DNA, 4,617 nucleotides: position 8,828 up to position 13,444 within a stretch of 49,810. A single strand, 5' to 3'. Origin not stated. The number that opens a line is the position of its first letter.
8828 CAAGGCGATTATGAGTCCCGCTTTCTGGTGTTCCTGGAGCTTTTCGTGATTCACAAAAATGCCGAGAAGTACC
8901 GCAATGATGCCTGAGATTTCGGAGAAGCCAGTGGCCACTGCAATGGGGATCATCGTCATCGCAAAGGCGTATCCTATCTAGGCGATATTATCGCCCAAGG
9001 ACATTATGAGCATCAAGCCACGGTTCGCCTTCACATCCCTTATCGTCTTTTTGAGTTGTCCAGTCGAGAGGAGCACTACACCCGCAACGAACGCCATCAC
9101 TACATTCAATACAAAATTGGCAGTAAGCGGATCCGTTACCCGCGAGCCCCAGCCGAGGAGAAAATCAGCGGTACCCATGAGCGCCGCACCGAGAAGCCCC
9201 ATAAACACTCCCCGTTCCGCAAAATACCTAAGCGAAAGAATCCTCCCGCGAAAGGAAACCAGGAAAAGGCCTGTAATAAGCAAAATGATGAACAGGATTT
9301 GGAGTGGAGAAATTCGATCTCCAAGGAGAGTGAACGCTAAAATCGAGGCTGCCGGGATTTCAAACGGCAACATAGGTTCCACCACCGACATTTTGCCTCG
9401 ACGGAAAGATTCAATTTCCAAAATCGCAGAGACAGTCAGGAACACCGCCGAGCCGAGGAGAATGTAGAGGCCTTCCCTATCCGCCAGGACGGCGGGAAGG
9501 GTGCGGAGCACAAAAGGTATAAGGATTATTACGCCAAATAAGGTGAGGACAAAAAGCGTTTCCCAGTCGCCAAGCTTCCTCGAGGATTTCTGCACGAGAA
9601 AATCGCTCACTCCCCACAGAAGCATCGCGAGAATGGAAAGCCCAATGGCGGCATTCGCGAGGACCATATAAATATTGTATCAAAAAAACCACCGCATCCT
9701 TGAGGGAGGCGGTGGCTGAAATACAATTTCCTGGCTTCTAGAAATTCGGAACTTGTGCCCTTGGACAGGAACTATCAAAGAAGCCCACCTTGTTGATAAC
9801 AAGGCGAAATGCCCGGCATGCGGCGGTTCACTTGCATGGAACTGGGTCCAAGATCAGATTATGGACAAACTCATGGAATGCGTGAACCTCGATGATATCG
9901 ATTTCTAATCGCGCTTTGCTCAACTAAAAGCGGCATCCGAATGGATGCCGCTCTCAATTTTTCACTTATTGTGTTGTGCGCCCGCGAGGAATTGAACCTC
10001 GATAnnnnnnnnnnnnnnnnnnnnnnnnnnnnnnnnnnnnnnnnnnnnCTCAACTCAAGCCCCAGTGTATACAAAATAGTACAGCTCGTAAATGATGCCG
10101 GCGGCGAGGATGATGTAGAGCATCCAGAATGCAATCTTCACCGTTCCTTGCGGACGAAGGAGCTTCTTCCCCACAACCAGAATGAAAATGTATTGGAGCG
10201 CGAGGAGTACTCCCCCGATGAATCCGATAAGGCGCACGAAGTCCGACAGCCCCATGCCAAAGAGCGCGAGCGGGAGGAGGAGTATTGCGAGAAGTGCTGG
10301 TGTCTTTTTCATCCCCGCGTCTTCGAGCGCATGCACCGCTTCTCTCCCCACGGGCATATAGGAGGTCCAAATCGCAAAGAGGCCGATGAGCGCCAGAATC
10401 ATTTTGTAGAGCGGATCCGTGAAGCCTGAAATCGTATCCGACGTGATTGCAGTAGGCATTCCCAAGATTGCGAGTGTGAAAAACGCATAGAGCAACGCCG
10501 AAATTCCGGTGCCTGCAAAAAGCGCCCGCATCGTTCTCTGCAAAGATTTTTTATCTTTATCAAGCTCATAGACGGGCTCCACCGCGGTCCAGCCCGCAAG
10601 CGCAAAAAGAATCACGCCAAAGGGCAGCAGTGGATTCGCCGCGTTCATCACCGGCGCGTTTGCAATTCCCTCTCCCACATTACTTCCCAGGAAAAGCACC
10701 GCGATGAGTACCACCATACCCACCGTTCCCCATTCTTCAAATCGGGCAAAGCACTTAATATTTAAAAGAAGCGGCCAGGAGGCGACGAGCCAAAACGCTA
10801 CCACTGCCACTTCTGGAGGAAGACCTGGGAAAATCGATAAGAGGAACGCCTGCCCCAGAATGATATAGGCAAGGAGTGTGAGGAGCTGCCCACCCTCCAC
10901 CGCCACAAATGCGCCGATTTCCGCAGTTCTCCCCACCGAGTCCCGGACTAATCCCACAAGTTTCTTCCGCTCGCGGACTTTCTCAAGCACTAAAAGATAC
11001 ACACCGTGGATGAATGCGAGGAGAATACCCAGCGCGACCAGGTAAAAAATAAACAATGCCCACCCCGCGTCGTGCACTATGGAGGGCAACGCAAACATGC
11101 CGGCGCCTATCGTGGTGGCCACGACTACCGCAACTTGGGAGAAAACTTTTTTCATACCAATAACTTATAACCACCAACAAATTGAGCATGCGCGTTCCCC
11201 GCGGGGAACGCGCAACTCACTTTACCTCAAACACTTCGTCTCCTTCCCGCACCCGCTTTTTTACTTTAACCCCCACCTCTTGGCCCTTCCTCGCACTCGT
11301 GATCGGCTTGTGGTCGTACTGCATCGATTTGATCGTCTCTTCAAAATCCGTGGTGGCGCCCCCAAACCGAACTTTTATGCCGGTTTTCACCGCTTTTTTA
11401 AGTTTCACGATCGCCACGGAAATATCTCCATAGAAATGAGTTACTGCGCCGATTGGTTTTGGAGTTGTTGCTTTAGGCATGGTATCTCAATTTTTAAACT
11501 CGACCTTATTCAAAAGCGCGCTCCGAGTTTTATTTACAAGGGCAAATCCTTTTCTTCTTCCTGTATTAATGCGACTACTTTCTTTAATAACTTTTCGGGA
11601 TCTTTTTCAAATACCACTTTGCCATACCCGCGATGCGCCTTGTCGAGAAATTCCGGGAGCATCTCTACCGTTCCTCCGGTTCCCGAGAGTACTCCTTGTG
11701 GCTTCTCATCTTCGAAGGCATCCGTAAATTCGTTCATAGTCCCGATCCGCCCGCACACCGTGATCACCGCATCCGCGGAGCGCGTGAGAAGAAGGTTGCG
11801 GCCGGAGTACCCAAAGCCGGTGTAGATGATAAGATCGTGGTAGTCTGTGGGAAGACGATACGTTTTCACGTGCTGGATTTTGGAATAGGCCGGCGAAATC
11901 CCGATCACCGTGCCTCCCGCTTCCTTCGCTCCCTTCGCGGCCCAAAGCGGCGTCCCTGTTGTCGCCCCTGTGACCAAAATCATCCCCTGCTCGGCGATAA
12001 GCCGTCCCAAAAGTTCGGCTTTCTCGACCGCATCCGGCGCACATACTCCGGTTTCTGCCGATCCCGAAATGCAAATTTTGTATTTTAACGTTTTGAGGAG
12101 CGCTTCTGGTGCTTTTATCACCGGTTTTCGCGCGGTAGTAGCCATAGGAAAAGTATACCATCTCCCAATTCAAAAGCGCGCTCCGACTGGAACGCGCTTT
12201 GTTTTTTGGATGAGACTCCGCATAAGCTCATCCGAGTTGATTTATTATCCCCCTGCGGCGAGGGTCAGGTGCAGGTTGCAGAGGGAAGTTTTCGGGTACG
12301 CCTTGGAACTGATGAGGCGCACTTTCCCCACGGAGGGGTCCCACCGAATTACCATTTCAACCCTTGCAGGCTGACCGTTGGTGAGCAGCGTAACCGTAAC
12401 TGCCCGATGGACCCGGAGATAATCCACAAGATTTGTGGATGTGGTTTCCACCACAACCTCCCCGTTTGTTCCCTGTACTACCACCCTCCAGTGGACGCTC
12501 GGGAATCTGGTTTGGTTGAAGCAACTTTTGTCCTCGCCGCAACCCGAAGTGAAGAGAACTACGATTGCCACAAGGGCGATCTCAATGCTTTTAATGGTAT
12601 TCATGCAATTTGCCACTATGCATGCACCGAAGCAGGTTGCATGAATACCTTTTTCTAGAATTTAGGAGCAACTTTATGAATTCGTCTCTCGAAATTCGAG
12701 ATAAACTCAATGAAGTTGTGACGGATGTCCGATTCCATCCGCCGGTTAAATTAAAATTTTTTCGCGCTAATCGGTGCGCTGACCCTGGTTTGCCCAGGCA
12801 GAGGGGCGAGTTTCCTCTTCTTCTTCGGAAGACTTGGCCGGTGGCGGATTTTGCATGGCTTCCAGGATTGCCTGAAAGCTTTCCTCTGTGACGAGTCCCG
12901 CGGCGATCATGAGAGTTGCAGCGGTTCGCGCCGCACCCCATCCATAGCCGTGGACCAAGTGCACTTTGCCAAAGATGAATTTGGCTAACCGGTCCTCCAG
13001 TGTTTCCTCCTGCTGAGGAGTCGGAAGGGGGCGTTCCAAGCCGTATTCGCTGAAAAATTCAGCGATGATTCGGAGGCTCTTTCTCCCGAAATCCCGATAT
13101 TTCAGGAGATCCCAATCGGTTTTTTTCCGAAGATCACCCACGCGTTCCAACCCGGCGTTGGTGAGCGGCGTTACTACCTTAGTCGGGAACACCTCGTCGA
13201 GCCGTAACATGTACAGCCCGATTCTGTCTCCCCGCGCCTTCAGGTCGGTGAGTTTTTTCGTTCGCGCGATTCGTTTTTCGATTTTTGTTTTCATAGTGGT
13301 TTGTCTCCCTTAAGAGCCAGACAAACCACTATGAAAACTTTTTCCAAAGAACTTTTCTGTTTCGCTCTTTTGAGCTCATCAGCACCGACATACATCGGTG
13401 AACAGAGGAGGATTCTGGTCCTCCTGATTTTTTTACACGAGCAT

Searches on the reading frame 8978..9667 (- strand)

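Call 63: search_protein_families(library=pfam, proteins=[window:8978-9667:-], max_evalue=0.0001)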
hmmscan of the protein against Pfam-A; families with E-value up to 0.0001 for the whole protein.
window:8978-9667:- (229 aa): 1 family
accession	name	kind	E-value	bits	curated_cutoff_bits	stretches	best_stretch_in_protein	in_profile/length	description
PF00892.27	EamA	-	9.7e-17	62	28.2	1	7-138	3-134/135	EamA-like transporter family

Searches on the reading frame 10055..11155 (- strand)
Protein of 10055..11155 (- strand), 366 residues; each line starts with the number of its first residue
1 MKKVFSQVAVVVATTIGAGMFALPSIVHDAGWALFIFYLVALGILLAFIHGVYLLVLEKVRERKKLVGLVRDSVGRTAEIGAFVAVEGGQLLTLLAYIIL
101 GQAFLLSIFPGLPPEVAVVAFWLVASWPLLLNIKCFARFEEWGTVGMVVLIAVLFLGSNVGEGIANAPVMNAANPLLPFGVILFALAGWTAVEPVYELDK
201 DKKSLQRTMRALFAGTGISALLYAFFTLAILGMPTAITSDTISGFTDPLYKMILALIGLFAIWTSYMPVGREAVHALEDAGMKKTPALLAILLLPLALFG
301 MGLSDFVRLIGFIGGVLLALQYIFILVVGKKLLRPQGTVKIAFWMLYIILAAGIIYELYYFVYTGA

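Call 10: search_protein_families(library=pfam, proteins=[window:10055-11155:-], max_evalue=0.01)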
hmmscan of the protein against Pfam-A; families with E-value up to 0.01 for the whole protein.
window:10055-11155:- (366 aa): 2 families
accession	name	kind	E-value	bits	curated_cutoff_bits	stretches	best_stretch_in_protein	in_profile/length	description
PF03222.19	Trp_Tyr_perm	-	1.9e-08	34.3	22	1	2-235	3-244/393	Tryptophan/tyrosine permease family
PF01490.24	Aa_trans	-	2.9e-06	26.7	25.6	1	4-228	5-248/410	Transmembrane amino acid transporter protein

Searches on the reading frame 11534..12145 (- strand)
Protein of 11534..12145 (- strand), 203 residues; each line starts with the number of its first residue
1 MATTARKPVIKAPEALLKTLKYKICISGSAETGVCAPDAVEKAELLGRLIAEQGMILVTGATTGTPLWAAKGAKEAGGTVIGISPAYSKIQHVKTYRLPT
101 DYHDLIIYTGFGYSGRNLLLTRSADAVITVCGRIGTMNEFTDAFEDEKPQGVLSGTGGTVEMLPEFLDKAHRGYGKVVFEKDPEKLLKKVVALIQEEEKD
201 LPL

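Call 10: search_protein_families(library=pfam, proteins=[window:11534-12145:-], max_evalue=0.01)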
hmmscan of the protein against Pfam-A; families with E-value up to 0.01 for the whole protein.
window:11534-12145:- (203 aa): 2 families
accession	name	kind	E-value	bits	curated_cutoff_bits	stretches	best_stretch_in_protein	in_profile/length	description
PF18306.6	LDcluster4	-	8.1e-36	123.3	26.3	1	21-186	1-150/151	SLOG cluster4 family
PF03641.19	Lysine_decarbox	-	1.2e-06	29.2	27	1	69-145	4-74/131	Possible lysine decarboxylase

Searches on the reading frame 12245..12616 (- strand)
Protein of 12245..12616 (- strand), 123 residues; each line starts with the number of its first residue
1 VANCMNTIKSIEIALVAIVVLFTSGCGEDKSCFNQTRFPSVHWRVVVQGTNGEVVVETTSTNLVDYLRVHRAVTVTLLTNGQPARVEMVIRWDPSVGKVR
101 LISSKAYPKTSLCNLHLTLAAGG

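Call 10: search_protein_families(library=pfam, proteins=[window:12245-12616:-], max_evalue=0.01)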
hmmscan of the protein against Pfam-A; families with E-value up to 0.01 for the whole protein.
window:12245-12616:- (123 aa): 1 family
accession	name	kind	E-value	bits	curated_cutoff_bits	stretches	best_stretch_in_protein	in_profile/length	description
PF11873.13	Mltc_N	-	0.0085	16.3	22.6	0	44-88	46-89/161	Membrane-bound lytic murein transglycosylase C, N-terminal domain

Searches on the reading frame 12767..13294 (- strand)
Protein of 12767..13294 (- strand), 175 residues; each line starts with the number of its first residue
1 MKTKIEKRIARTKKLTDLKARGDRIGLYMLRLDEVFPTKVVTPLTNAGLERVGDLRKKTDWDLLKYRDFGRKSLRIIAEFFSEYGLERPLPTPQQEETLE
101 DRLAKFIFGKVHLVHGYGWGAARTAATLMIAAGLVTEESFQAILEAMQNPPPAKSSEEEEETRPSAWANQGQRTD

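Call 10: search_protein_families(library=pfam, proteins=[window:12767-13294:-], max_evalue=0.01)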
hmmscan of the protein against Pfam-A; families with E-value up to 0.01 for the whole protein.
window:12767-13294:- (175 aa): 1 family
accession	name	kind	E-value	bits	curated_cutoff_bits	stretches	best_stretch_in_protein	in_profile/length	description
PF03118.21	RNA_pol_A_CTD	-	3.5e-06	27.1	23.8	1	43-79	27-63/67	Bacterial RNA polymerase, alpha chain C terminal domain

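Call 12: find_encoding_contigs(protein=window:12767-13294:-, flank=10000, max_places=10)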
Protein window:12767-13294:- (175 aa): 1 contig read that carries it; 1 place shown.
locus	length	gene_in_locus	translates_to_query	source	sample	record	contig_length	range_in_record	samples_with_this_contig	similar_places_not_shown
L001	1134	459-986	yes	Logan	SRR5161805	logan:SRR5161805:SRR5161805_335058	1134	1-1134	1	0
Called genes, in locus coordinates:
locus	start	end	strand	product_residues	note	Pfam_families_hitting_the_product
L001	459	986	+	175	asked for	PF03118:RNA_pol_A_CTD (weak)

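Call 14: find_related_loci(query=window:12767-13294:-, collection=genome_contigs, flank=10000)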
Query window:12767-13294:- (175 aa) in genome_contigs; peptide patterns used: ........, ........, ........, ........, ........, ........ (x = any residue, [..] = any of these).
109 stretches matched a pattern, but none encodes a relative of the query by tblastn (E <= 1e-3).

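Call 15: find_homologous_proteins(query=window:12767-13294:-, max_evalue=0.001)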
Query window:12767-13294:- (175 aa): 1 proteins with E <= 0.001 among 197 candidates.
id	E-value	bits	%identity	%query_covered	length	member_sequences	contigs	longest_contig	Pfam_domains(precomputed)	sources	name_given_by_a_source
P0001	2.1e-110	384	100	100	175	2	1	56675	PF03118.22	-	-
